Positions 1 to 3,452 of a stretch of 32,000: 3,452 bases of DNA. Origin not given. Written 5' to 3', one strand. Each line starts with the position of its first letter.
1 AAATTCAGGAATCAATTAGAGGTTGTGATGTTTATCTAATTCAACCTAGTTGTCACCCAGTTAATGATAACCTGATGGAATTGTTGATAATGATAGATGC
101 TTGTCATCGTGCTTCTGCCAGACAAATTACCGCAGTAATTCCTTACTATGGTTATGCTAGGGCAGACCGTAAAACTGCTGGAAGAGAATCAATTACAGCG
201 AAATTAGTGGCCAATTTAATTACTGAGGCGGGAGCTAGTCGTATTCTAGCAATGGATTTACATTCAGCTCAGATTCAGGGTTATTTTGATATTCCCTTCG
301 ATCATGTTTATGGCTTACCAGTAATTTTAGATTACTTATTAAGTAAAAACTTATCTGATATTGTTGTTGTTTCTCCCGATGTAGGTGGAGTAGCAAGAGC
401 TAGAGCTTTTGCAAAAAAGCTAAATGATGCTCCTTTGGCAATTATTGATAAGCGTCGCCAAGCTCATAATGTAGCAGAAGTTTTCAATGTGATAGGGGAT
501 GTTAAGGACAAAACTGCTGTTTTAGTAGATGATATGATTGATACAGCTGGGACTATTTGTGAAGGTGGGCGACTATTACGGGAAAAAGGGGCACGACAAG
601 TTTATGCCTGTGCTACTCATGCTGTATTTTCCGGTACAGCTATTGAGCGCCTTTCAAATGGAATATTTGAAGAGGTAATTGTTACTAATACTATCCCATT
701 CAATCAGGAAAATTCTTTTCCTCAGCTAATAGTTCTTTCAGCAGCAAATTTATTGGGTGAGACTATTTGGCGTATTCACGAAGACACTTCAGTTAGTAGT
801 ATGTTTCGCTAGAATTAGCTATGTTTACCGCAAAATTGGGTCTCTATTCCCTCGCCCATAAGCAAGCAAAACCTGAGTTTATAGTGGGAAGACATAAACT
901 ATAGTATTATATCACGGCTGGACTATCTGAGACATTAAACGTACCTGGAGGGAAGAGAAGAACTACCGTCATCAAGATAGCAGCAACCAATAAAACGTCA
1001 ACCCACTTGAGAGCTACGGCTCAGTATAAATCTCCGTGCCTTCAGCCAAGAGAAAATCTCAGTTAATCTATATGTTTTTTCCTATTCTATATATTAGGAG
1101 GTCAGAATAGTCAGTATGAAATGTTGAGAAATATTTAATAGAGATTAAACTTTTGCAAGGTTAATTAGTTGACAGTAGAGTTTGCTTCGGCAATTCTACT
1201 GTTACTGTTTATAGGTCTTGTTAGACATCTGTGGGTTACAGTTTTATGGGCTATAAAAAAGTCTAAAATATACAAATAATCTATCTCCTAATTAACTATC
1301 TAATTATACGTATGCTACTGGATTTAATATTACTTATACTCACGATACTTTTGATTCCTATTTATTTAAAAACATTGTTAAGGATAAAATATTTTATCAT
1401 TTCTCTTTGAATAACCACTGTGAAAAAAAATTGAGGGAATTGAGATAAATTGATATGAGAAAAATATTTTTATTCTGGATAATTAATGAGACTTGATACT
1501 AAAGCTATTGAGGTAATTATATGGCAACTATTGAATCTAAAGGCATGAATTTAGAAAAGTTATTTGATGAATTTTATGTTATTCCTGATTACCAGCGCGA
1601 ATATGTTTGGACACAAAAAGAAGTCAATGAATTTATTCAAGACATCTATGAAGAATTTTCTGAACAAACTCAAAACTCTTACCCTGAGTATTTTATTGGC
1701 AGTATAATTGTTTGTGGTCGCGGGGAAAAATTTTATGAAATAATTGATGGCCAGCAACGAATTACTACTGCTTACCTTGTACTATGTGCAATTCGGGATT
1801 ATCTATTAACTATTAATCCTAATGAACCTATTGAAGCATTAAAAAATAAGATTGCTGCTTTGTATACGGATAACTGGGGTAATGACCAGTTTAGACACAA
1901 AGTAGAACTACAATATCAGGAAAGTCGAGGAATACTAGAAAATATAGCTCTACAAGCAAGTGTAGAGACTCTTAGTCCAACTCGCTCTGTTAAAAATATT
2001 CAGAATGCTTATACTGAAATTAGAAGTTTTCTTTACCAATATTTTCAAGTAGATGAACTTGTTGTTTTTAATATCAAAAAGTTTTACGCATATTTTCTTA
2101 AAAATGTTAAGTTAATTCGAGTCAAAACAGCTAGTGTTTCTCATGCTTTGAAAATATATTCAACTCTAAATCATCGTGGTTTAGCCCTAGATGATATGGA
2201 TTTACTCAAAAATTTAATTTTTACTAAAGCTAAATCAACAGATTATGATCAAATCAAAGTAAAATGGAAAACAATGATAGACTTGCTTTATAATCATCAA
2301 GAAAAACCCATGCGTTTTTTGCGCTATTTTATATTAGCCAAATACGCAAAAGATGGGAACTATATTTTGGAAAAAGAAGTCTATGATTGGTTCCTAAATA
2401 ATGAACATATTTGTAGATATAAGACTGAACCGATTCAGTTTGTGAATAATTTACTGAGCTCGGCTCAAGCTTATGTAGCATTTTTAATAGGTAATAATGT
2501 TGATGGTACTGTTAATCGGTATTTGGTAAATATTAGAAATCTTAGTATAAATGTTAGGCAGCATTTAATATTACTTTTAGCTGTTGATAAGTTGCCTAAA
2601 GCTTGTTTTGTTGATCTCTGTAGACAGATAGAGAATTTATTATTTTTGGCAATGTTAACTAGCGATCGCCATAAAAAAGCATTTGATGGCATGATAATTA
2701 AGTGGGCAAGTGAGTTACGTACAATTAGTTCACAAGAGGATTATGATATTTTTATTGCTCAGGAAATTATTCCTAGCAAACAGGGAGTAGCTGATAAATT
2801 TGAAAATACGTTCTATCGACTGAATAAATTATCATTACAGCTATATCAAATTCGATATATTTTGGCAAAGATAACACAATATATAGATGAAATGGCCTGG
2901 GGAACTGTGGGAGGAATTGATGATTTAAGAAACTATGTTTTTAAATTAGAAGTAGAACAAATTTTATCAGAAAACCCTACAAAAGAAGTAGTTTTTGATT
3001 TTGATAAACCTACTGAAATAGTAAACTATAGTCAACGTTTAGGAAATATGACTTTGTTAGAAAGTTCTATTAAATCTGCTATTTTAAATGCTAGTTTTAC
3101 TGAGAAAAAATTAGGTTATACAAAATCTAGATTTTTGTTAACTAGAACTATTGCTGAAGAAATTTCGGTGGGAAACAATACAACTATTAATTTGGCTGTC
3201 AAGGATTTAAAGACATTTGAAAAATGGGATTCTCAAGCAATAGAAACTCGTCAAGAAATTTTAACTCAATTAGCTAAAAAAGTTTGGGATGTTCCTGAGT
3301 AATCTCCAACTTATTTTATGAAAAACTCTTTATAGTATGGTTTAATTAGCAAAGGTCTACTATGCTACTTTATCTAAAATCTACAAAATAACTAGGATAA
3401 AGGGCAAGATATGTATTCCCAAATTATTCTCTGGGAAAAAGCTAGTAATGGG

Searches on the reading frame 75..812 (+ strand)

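Call 6: search_protein_families(library=pfam, proteins=[window:75-812:+], max_evalue=0.01)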
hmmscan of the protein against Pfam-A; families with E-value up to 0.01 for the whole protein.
window:75-812:+ (245 aa): 4 families
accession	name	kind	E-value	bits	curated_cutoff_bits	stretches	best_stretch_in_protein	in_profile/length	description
PF14572.12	Pribosyl_synth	-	2.2e-26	93.4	27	1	137-245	75-184/184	Phosphoribosyl synthetase-associated domain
PF13793.12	Pribosyltran_N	-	4.3e-24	85.1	25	1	1-53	65-117/117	N-terminal domain of ribose phosphate pyrophosphokinase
PF00156.33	Pribosyltran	-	5.6e-19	68.4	26.3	1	91-184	26-126/158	Phosphoribosyl transferase domain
PF14681.12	UPRTase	-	0.0023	17.9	27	1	118-196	90-171/206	Uracil phosphoribosyltransferase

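Call 7: search_protein_families(library=ncbifam, proteins=[window:75-812:+], max_evalue=0.01)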
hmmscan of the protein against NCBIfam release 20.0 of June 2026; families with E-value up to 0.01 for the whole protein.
window:75-812:+ (245 aa): 22 families
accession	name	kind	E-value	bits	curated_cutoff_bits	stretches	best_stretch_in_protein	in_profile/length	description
NF002758.0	PRK02812.1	equivalog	7.6e-152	505.1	518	1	1-245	86-330/330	ribose-phosphate pyrophosphokinase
NF002320.0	PRK01259.1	subfamily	8.3e-111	370.3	297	1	1-245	71-315/316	ribose-phosphate diphosphokinase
TIGR01251.1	ribP_PPkin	subfamily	1.5e-102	342.6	113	1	1-245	66-309/309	ribose-phosphate diphosphokinase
NF002844.0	PRK03092.1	equivalog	2e-92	310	438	1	1-244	76-322/326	ribose-phosphate diphosphokinase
NF002618.0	PRK02269.1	equivalog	1.7e-91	307.2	460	1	1-244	70-316/321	ribose-phosphate diphosphokinase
NF003428.0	PRK04923.1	equivalog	1.6e-87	293.7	536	1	1-244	71-317/319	ribose-phosphate diphosphokinase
NF001815.0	PRK00553.1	equivalog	7.7e-79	265.2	484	1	1-244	74-321/332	ribose-phosphate pyrophosphokinase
NF002686.0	PRK02458.1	equivalog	1.7e-75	254.5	506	1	1-244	74-316/323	ribose-phosphate diphosphokinase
NF002095.0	PRK00934.1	equivalog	1.1e-52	179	296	1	1-209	64-269/287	ribose-phosphate diphosphokinase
NF005299.0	PRK06827.1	subfamily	1.8e-39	135.6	327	1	1-243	110-367/383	phosphoribosylpyrophosphate synthetase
NF005537.0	PRK07199.1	subfamily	6.4e-29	101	322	1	2-210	67-276/301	ribose-phosphate diphosphokinase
NF008616.0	PRK11595.1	equivalog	2e-06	27.4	304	1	91-177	139-219/227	DNA utilization protein GntX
TIGR01367.1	pyrE_Therm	equivalog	1.4e-05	24.8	150.25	1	93-180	57-140/187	orotate phosphoribosyltransferase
TIGR00336.1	pyrE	equivalog_domain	0.00016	21.5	106.8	1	90-174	50-137/173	orotate phosphoribosyltransferase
NF001097.0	PRK00129.1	equivalog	0.00032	20.5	114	1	109-197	85-174/209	uracil phosphoribosyltransferase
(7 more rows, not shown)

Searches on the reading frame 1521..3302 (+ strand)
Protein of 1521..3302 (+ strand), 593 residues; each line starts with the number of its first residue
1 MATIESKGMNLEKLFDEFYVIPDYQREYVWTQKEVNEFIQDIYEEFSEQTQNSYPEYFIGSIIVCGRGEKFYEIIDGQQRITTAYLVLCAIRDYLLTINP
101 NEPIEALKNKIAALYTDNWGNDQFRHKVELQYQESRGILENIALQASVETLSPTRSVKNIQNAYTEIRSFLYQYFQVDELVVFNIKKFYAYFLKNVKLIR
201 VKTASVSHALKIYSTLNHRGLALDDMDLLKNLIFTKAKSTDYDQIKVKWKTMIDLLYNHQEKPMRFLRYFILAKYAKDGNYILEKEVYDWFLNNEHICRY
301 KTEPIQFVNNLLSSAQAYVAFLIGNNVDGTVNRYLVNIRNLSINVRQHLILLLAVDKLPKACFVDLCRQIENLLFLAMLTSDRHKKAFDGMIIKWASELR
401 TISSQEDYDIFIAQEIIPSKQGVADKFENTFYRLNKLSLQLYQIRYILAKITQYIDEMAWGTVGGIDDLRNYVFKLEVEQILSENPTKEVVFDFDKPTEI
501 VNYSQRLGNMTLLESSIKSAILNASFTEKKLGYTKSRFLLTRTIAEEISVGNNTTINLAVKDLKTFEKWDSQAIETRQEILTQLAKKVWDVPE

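Call 6: search_protein_families(library=pfam, proteins=[window:1521-3302:+], max_evalue=0.01)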
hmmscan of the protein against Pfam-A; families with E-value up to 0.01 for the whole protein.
window:1521-3302:+ (593 aa): 2 families
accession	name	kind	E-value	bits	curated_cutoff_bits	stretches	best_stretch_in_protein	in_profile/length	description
PF03235.19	GmrSD_N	-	7.7e-36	124.5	33.2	1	12-234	2-199/199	GmrSD restriction endonuclease, N-terminal domain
PF07510.16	GmrSD_C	-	4e-14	53.1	23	1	425-583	5-137/138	GmrSD restriction endonucleases, C-terminal domain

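Call 7: search_protein_families(library=ncbifam, proteins=[window:1521-3302:+], max_evalue=0.01)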
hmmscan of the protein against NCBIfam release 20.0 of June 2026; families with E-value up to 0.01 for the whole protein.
window:1521-3302:+ (593 aa): 0 families

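Call 42: search_protein_families(library=pfam, proteins=[P0006], max_evalue=10)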
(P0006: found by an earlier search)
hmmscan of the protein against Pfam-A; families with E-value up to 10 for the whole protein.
P0006 (285 aa): 3 families
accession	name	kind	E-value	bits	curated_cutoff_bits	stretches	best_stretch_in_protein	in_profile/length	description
PF16524.11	RisS_PPD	-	0.0032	18.3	27.5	2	125-170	23-68/107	Periplasmic domain of Sensor histidine kinase RisS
PF11396.14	PepSY_like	-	0.0047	17.6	28.3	2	131-174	2-49/83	Putative beta-lactamase-inhibitor-like, PepSY-like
PF09850.14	DotU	-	8.6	6.4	27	0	170-219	10-61/205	Type VI secretion system protein DotU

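Call 45: search_protein_families(library=phrogs, proteins=[P0006], max_evalue=0.01)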
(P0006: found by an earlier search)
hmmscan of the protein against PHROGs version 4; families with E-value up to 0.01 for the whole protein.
P0006 (285 aa): 0 families
